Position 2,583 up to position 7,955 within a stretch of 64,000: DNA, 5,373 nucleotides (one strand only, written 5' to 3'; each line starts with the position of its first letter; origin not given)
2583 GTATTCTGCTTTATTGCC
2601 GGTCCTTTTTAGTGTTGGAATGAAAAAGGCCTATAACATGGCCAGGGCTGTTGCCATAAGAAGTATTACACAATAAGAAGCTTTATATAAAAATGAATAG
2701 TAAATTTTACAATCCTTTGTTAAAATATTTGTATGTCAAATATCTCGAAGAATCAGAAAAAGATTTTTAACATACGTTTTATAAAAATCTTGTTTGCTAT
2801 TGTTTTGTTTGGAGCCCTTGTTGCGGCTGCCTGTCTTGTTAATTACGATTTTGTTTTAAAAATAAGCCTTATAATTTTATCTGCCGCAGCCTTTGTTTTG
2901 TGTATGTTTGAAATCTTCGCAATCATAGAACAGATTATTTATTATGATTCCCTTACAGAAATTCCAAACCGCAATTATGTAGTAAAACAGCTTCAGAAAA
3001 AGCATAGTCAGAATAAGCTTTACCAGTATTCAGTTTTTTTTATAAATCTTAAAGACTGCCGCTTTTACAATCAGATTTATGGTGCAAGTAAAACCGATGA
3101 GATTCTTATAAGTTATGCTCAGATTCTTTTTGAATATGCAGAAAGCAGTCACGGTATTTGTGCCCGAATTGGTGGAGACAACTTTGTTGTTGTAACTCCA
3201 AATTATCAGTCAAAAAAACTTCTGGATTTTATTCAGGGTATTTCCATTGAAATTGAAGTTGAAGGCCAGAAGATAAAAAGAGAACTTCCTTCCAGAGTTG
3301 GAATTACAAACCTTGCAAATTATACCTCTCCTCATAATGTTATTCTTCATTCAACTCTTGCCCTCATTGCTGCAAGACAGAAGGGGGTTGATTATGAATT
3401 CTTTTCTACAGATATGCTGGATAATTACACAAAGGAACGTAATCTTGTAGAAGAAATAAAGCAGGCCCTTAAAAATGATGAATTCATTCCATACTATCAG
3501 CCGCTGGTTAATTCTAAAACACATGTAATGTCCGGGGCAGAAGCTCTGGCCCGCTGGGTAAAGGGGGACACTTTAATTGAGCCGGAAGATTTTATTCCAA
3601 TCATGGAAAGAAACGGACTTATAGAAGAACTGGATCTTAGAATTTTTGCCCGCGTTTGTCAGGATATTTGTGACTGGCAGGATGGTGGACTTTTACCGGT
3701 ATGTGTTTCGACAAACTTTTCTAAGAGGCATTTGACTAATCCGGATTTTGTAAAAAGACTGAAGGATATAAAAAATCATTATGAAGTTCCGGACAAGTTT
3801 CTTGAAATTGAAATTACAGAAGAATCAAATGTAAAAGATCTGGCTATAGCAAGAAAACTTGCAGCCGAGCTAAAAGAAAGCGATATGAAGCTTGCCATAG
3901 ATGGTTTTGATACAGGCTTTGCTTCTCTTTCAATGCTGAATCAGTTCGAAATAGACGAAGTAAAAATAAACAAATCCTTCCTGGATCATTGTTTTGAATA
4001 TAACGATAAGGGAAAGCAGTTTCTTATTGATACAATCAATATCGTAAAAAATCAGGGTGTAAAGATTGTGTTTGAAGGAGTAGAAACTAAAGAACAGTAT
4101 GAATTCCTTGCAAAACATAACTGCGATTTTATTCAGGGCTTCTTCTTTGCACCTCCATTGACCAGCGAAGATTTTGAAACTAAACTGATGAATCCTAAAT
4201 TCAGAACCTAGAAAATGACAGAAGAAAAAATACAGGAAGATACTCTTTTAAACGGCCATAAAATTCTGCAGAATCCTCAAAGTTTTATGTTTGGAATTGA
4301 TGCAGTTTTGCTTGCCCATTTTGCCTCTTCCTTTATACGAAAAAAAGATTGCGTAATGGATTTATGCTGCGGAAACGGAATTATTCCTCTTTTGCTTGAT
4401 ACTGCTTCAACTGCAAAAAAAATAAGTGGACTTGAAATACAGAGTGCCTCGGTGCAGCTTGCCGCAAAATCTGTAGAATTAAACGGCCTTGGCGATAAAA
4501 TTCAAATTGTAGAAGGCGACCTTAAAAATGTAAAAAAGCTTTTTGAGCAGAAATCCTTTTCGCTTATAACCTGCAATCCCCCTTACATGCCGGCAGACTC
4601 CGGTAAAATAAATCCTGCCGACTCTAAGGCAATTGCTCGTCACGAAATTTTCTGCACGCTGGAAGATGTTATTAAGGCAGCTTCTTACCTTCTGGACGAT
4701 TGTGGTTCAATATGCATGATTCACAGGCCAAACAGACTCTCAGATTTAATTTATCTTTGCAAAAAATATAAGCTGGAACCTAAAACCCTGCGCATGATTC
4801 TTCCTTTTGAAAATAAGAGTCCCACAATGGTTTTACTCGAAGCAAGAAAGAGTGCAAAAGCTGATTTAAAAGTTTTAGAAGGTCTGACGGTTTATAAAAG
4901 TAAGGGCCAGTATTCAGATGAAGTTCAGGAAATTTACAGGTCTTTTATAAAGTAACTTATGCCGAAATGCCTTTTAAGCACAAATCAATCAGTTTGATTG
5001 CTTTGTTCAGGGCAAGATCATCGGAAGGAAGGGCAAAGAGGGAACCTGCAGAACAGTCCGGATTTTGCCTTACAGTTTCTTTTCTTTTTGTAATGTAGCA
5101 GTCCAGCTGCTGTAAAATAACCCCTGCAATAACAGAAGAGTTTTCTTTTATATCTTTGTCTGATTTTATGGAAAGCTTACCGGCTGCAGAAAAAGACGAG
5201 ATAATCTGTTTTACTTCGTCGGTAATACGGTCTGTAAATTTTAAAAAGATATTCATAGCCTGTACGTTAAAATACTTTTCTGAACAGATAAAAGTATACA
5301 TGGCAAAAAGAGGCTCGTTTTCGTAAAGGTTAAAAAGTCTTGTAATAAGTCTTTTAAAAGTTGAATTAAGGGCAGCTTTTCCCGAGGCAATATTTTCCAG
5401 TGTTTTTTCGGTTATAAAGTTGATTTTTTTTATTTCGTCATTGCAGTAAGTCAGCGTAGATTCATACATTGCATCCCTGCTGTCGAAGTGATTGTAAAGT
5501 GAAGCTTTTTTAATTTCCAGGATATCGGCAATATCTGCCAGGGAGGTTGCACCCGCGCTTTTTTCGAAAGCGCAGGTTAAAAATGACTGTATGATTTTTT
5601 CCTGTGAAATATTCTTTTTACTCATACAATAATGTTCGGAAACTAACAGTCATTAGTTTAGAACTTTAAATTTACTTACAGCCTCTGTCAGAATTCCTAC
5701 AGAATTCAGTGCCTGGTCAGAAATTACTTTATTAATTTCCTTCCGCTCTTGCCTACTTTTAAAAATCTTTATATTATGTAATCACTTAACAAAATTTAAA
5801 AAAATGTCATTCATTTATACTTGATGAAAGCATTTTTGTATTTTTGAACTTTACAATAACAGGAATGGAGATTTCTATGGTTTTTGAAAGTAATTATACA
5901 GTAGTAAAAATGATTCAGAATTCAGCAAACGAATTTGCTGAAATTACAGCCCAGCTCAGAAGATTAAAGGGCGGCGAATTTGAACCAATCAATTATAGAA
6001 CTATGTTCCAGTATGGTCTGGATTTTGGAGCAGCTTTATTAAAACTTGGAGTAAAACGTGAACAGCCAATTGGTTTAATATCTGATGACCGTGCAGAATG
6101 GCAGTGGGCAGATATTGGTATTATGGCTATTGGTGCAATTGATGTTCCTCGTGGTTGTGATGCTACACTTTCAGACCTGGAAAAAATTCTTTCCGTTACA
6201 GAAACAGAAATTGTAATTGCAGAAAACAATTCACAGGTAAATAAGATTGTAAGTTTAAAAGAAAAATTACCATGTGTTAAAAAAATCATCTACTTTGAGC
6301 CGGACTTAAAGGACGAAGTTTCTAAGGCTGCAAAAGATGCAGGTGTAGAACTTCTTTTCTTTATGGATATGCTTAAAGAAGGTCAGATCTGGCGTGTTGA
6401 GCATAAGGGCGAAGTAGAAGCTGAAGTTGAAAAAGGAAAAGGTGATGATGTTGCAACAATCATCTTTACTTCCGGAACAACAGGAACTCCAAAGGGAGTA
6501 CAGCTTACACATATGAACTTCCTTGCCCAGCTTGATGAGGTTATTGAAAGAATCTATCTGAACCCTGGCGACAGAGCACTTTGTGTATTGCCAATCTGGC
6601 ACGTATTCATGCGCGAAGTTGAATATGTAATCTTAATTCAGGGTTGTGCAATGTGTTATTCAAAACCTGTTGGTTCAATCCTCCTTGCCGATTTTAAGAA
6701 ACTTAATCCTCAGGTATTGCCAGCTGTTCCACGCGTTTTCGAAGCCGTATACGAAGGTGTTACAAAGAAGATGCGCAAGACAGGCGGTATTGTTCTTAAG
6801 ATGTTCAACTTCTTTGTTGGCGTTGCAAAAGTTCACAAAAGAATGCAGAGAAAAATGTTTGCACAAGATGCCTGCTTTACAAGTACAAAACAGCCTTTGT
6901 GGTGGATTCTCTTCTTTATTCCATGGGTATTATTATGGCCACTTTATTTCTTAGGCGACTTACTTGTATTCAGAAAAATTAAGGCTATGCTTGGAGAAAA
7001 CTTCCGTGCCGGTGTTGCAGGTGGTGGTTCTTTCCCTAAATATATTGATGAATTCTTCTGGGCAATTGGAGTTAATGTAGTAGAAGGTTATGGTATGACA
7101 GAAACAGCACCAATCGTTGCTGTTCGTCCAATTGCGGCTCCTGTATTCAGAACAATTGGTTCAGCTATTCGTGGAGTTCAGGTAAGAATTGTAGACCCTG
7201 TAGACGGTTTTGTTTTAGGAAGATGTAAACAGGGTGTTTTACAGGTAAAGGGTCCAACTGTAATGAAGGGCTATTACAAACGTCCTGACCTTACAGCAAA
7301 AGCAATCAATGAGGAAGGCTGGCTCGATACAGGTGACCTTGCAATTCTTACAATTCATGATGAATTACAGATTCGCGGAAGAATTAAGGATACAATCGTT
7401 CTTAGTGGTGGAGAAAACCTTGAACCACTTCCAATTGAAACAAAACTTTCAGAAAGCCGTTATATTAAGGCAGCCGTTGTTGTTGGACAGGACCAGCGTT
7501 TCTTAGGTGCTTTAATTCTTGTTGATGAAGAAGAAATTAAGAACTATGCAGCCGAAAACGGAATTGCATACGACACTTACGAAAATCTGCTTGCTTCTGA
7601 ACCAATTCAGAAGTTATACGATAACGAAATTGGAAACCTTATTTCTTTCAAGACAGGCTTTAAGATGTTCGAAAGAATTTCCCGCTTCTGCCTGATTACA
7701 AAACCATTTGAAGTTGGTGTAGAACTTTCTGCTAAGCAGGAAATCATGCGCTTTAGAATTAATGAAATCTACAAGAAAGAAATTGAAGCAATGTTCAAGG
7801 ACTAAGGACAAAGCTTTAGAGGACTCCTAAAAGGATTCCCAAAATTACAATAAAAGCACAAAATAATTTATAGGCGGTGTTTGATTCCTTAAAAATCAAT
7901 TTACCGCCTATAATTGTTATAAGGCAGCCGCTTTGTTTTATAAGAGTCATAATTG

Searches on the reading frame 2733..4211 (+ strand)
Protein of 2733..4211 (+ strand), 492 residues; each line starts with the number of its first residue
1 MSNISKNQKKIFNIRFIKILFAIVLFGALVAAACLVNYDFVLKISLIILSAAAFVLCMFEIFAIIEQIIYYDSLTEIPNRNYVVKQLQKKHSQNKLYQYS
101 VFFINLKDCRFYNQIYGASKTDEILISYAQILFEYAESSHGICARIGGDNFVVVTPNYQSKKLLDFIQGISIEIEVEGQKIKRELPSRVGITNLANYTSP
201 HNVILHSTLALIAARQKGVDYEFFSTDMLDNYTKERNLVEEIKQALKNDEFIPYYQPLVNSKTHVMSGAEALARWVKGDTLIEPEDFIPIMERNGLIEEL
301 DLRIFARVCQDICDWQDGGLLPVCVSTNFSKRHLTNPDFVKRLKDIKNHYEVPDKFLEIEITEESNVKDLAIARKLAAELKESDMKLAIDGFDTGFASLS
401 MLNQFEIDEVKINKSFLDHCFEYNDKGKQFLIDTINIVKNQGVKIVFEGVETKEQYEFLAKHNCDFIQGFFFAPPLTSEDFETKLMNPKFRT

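Call 90: search_protein_families(library=pfam, proteins=[window:2733-4211:+], max_evalue=0.00001)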
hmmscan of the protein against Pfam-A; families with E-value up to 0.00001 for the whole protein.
window:2733-4211:+ (492 aa): 2 families
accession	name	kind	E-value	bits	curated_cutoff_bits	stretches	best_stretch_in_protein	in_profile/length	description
PF00563.25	EAL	-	4.2e-60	203.5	31.3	1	240-475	2-236/236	EAL domain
PF00990.26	GGDEF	-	5e-19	69.1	23.8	1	70-218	2-158/161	Diguanylate cyclase, GGDEF domain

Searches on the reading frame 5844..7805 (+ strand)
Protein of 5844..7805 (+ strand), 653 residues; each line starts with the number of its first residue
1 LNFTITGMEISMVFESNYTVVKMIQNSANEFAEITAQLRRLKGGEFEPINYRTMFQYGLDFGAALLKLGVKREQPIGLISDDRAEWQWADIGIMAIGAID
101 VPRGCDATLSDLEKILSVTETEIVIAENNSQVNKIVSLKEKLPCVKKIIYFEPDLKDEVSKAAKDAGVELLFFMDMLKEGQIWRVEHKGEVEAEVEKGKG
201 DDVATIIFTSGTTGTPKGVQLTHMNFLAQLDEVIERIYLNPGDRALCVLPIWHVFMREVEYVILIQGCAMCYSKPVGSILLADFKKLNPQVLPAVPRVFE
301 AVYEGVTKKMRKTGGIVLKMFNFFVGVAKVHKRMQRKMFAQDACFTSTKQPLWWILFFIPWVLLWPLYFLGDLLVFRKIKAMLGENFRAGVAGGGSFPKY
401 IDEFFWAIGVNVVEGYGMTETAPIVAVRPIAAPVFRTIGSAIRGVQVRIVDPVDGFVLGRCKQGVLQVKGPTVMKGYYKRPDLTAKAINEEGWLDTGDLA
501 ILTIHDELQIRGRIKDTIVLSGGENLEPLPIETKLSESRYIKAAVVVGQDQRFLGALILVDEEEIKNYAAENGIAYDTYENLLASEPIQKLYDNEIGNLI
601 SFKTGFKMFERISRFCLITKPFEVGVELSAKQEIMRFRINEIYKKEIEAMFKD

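Call 90: search_protein_families(library=pfam, proteins=[window:5844-7805:+], max_evalue=0.00001)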
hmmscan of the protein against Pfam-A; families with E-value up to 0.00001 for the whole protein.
window:5844-7805:+ (653 aa): 2 families
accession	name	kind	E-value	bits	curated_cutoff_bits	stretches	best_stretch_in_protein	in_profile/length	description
PF00501.34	AMP-binding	-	4.2e-67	227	29.9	1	27-478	4-384/384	AMP-binding enzyme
PF23562.2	AMP-binding_C_3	-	9.8e-15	55.5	20.8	1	516-652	2-121/124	AMP-binding enzyme C-terminal domain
